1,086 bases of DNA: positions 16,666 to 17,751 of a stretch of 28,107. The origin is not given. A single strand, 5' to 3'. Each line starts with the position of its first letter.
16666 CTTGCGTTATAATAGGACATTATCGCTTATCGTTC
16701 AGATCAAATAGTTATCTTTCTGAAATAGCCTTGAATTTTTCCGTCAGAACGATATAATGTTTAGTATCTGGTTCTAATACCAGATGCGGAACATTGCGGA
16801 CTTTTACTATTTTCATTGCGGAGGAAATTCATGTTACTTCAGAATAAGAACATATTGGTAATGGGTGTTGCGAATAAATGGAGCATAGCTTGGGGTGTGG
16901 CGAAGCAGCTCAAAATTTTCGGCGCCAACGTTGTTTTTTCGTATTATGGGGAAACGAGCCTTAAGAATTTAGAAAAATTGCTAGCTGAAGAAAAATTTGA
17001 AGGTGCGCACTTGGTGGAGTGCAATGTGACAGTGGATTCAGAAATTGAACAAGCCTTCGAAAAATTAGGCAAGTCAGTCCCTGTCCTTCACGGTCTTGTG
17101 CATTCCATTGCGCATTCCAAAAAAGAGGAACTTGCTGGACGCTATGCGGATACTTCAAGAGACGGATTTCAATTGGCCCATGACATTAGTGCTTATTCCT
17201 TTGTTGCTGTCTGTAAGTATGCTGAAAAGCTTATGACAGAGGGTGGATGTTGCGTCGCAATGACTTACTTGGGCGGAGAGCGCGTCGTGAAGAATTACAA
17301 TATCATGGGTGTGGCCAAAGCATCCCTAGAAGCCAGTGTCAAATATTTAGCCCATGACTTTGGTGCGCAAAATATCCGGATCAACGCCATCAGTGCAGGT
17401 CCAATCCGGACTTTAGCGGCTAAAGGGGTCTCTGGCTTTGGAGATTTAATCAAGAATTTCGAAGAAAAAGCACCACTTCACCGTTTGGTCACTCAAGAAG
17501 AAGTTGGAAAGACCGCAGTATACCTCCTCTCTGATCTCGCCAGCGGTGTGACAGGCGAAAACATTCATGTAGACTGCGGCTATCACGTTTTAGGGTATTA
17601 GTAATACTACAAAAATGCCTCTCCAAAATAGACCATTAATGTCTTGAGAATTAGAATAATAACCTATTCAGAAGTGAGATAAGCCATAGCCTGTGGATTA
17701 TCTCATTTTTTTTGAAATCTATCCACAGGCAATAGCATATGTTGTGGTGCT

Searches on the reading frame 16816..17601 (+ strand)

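Call 14: search_protein_families(library=pfam, proteins=[window:16816-17601:+])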
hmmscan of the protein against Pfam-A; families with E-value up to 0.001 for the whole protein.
window:16816-17601:+ (261 aa): 2 families
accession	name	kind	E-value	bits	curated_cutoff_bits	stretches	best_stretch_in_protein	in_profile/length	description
PF13561.12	adh_short_C2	-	1.8e-84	283.4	27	1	17-257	1-236/236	Enoyl-(Acyl carrier protein) reductase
PF00106.31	adh_short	-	1.2e-12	48.1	26.6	1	12-203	2-188/195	short chain dehydrogenase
